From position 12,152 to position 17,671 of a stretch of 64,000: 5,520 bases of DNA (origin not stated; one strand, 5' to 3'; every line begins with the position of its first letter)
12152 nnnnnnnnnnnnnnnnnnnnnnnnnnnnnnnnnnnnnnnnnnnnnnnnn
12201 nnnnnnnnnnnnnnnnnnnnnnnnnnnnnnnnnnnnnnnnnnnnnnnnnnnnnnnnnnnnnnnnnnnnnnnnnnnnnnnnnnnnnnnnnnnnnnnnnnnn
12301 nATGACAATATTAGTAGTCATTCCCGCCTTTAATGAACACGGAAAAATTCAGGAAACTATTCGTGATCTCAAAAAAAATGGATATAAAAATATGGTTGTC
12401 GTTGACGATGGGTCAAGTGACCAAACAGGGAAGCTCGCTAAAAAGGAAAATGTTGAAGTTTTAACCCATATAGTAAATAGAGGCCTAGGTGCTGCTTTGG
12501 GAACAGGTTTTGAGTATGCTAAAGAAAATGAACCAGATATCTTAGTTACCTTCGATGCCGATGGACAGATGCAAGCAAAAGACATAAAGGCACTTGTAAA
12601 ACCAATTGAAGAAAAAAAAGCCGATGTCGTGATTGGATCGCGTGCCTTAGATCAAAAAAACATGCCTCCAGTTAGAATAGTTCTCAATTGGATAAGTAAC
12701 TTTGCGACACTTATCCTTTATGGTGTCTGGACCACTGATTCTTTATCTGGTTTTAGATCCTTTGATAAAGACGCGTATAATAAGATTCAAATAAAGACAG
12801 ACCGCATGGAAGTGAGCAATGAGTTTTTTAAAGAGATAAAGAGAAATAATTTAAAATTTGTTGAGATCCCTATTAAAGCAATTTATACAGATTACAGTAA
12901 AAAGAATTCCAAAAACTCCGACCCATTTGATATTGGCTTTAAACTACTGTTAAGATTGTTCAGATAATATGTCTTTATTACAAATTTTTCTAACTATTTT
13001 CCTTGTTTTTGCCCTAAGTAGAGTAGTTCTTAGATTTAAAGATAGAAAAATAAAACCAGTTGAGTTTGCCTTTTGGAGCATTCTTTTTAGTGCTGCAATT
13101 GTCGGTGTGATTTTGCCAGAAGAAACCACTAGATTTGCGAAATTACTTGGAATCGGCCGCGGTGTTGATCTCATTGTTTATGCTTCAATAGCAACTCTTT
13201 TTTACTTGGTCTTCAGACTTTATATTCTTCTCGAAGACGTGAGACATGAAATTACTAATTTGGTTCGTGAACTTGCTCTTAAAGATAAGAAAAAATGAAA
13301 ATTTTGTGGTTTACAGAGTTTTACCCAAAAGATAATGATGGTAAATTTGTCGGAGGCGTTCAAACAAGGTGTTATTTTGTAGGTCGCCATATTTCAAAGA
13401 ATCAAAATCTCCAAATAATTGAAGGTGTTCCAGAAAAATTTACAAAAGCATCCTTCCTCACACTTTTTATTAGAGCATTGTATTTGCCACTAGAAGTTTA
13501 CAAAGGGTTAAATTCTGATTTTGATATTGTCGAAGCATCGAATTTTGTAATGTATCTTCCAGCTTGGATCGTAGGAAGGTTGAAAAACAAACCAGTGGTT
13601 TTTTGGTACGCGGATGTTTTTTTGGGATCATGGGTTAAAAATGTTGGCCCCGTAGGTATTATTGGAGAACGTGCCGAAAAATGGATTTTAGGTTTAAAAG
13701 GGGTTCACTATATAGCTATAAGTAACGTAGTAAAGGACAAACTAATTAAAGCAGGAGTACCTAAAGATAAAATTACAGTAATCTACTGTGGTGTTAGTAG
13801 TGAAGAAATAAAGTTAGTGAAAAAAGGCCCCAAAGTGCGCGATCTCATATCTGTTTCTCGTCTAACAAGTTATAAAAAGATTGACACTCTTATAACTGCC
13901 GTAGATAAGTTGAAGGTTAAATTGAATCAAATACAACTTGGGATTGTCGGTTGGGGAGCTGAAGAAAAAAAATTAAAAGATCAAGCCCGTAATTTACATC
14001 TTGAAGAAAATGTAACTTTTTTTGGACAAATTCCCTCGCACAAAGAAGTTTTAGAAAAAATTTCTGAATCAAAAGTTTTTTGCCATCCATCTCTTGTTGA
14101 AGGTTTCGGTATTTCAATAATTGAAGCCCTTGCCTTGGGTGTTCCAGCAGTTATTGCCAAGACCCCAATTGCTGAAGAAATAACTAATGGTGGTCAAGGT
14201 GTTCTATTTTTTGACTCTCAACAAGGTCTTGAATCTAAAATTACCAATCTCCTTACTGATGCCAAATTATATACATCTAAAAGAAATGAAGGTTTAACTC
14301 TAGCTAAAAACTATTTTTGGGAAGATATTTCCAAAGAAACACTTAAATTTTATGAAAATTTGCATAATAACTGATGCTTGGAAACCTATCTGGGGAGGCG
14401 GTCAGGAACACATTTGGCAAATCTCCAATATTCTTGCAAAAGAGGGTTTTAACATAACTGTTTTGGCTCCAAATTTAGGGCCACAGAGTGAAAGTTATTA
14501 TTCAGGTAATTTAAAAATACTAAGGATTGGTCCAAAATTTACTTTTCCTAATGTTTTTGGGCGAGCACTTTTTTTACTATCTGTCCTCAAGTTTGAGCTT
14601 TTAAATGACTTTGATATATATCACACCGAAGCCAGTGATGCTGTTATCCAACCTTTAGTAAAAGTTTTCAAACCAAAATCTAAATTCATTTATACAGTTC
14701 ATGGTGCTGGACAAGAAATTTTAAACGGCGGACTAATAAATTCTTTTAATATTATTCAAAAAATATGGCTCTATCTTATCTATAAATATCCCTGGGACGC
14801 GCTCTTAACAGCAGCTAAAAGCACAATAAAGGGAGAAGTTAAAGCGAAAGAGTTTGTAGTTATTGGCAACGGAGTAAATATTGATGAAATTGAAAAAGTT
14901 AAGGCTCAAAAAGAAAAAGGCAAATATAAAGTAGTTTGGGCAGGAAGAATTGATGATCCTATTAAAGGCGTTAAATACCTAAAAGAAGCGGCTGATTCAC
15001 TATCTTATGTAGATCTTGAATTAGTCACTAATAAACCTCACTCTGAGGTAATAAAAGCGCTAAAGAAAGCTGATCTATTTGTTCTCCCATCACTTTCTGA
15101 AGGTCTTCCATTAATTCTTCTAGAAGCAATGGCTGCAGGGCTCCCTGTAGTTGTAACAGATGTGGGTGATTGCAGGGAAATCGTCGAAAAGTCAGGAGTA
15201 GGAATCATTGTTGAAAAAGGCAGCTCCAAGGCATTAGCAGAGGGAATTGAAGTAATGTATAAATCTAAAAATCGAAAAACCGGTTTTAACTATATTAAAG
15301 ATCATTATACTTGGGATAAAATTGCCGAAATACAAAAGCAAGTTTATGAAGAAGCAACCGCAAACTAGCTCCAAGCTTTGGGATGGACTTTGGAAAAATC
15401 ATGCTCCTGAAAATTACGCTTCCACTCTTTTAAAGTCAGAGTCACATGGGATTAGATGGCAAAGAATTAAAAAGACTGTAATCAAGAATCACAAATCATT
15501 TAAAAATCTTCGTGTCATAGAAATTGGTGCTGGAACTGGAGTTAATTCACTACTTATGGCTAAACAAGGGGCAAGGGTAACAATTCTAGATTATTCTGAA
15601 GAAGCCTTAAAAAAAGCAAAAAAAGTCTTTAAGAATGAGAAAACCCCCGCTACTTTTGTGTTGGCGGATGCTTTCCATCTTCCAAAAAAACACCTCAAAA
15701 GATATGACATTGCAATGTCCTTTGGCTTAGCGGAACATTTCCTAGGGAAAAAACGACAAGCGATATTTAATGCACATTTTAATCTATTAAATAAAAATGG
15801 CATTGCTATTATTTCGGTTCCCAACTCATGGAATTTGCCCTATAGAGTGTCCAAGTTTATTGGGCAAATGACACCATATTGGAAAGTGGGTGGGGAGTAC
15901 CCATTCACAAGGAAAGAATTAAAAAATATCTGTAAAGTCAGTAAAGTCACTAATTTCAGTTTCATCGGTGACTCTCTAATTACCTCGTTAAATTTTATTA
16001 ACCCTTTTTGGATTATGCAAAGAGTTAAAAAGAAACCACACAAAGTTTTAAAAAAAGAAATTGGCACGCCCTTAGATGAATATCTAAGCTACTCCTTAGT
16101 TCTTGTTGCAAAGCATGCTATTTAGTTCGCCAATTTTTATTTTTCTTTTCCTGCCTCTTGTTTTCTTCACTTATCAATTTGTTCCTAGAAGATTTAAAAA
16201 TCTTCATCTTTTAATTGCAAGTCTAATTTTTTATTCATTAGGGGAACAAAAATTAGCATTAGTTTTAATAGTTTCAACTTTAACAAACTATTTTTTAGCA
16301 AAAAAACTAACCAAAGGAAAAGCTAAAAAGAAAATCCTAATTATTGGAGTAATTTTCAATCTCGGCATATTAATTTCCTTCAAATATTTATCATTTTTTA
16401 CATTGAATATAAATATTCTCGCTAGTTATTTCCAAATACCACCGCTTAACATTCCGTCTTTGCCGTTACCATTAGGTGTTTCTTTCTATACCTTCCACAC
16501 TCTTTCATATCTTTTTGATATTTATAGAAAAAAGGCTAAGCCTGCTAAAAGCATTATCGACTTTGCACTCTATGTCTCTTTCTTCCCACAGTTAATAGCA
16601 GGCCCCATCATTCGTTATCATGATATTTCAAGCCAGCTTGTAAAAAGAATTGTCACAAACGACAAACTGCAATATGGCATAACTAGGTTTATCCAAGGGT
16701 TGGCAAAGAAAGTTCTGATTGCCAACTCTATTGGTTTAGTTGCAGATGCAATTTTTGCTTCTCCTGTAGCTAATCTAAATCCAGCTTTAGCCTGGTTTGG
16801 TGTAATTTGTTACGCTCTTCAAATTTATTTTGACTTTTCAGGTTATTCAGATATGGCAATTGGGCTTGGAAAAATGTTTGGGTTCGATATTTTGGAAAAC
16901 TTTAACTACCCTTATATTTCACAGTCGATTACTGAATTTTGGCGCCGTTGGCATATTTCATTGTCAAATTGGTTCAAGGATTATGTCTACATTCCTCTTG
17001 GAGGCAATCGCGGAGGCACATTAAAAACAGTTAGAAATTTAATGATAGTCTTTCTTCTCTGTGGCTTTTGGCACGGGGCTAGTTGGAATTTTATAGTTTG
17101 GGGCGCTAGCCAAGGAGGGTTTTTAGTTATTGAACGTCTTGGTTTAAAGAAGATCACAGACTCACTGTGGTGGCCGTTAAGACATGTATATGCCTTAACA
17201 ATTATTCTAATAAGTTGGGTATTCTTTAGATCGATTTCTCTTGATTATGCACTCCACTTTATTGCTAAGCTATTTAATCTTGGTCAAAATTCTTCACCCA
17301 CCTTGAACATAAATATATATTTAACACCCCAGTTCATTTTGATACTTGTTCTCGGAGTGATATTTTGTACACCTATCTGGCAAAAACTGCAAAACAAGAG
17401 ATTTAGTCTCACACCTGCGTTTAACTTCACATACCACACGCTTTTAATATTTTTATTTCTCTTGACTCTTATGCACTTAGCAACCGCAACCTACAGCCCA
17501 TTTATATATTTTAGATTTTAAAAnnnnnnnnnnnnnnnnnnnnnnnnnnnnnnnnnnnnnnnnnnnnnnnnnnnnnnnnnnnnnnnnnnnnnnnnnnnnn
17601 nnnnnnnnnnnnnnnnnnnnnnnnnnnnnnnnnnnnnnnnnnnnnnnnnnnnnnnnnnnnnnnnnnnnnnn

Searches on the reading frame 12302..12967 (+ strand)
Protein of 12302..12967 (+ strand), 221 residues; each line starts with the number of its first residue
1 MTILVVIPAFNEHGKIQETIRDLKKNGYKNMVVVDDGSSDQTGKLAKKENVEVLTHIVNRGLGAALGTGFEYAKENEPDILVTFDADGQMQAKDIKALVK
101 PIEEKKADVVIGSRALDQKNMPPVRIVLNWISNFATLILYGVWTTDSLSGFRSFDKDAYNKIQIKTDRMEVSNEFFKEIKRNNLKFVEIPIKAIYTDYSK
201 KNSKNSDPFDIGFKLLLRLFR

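Call 26: search_protein_families(library=pfam, proteins=[window:12302-12967:+], max_evalue=1)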
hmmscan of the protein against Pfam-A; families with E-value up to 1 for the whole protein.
window:12302-12967:+ (221 aa): 5 families
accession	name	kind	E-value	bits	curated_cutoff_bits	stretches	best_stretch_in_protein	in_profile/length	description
PF00535.33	Glycos_transf_2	-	6.4e-26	91.7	23.3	1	5-161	2-166/168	Glycosyl transferase family 2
PF13641.12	Glyco_tranf_2_3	-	0.00034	21.1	27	1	3-120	3-129/230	Glycosyltransferase like family 2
PF13704.12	Glyco_tranf_2_4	-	0.0012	19.7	27.5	1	11-87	2-81/98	Glycosyl transferase family 2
PF00465.25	Fe-ADH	-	0.14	12.2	31.3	0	33-112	5-86/168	Iron-containing alcohol dehydrogenase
PF14590.12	DUF4447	-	0.17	12.2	27.2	1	166-199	68-100/166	Domain of unknown function (DUF4447)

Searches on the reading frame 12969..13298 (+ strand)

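Call 26: search_protein_families(library=pfam, proteins=[window:12969-13298:+], max_evalue=1)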
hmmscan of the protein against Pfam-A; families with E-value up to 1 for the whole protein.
window:12969-13298:+ (109 aa): 4 families
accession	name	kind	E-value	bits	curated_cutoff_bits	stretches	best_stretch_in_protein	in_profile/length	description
PF10066.14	DUF2304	-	3e-23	82.5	25.5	1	4-107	2-105/106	Uncharacterized conserved protein (DUF2304)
PF00892.27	EamA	-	0.0065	17.2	28.2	1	7-81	7-79/135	EamA-like transporter family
PF25323.1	6TM_PilS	-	0.1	12.7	27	1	5-51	23-70/189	PilS-like transmembrane domain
PF14342.11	DUF4396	-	0.19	12.5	27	0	3-50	84-128/141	Domain of unknown function (DUF4396)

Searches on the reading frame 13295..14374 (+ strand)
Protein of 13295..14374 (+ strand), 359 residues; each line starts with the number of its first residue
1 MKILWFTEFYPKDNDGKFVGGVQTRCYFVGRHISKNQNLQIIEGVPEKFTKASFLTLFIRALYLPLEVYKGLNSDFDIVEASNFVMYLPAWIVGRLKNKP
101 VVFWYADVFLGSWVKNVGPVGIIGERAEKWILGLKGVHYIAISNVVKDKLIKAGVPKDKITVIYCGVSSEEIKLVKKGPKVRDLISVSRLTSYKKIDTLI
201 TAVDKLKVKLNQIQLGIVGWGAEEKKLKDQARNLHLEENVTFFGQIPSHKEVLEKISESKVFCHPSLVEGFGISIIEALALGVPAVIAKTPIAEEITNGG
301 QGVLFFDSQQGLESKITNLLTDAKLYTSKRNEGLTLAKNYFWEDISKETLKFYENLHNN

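Call 26: search_protein_families(library=pfam, proteins=[window:13295-14374:+], max_evalue=1)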
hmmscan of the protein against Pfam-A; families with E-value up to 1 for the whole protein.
window:13295-14374:+ (359 aa): 6 families
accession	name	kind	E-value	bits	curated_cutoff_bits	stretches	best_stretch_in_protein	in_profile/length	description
PF00534.26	Glycos_transf_1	-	3.8e-35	121.4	26.4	1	177-327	11-163/172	Glycosyl transferases group 1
PF13692.12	Glyco_trans_1_4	-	1e-25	91.1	27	1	183-322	3-142/142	Glycosyl transferases group 1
PF13439.12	Glyco_transf_4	-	1.5e-11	45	28.5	1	59-170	55-169/170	Glycosyltransferase Family 4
PF20706.3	GT4-conflict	-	4.7e-09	36.1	26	1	160-289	174-312/385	Family 4 Glycosyltransferase in conflict systems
PF13524.12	Glyco_trans_1_2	-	0.0002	21.7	25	1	214-330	16-122/144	Glycosyl transferase-like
PF13579.12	Glyco_trans_4_4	-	0.00067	20.5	29.7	1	54-166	59-158/158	Glycosyl transferase 4-like domain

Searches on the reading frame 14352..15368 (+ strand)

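Call 4: search_protein_families(library=pfam, proteins=[window:14352-15368:+], max_evalue=0.01)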
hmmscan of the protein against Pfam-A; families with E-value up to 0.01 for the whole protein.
window:14352-15368:+ (338 aa): 4 families
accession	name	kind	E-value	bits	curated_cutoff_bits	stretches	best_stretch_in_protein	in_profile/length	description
PF00534.26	Glycos_transf_1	-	1e-24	87.4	26.4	1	182-308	39-161/172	Glycosyl transferases group 1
PF13692.12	Glyco_trans_1_4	-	7.5e-24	85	27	1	177-303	21-140/142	Glycosyl transferases group 1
PF20706.3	GT4-conflict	-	1.7e-10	40.9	26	1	231-270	273-312/385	Family 4 Glycosyltransferase in conflict systems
PF13439.12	Glyco_transf_4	-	2.5e-10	41.1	28.5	1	14-178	1-169/170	Glycosyltransferase Family 4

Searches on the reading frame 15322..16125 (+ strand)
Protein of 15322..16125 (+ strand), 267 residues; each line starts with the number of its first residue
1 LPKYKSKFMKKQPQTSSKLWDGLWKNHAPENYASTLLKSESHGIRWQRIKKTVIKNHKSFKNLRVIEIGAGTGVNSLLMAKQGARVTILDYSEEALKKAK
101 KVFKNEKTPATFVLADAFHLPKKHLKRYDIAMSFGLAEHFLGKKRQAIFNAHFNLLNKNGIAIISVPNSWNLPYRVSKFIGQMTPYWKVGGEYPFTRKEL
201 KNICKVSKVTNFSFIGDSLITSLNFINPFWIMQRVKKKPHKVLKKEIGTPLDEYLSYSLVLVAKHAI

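Call 4: search_protein_families(library=pfam, proteins=[window:15322-16125:+], max_evalue=0.01)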
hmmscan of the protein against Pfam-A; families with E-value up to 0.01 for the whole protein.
window:15322-16125:+ (267 aa): 11 families
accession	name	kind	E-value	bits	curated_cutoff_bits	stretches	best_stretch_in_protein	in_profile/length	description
PF13649.12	Methyltransf_25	-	1.9e-15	57.8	27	1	65-160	1-97/97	Methyltransferase domain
PF13847.12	Methyltransf_31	-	2.4e-14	53.7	27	1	61-175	3-121/145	Methyltransferase domain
PF08241.18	Methyltransf_11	-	9.2e-14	52.3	21.2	1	67-164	2-95/95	Methyltransferase domain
PF13489.12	Methyltransf_23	-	2.9e-11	43.8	27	1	59-203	20-153/164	Methyltransferase domain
PF08242.18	Methyltransf_12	-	4.3e-11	43.9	30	1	66-161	1-97/98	Methyltransferase domain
PF02353.26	CMAS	-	2e-05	24.5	27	1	64-164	65-164/273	Mycolic acid cyclopropane synthetase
PF05175.20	MTS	-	2.5e-05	24.4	23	1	61-122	31-95/170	Methyltransferase small domain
PF10294.15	Methyltransf_16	-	6.6e-05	23.2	21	1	52-99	39-85/174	Lysine methyltransferase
PF03848.20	TehB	-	0.00013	22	20.4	1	48-133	17-101/193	Tellurite resistance protein TehB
PF01209.24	Ubie_methyltran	-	0.00027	20.8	20.1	1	50-138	36-128/233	ubiE/COQ5 methyltransferase family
PF01262.27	AlaDh_PNT_C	-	0.0093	15.9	23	0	62-130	28-95/214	Alanine dehydrogenase/PNT, C-terminal domain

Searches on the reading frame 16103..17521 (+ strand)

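Call 4: search_protein_families(library=pfam, proteins=[window:16103-17521:+], max_evalue=0.01)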
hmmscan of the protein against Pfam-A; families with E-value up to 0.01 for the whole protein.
window:16103-17521:+ (472 aa): 1 family
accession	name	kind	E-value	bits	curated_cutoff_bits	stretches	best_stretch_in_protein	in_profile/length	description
PF03062.24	MBOAT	-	3.3e-34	119.1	27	1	37-346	2-296/337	MBOAT, membrane-bound O-acyltransferase family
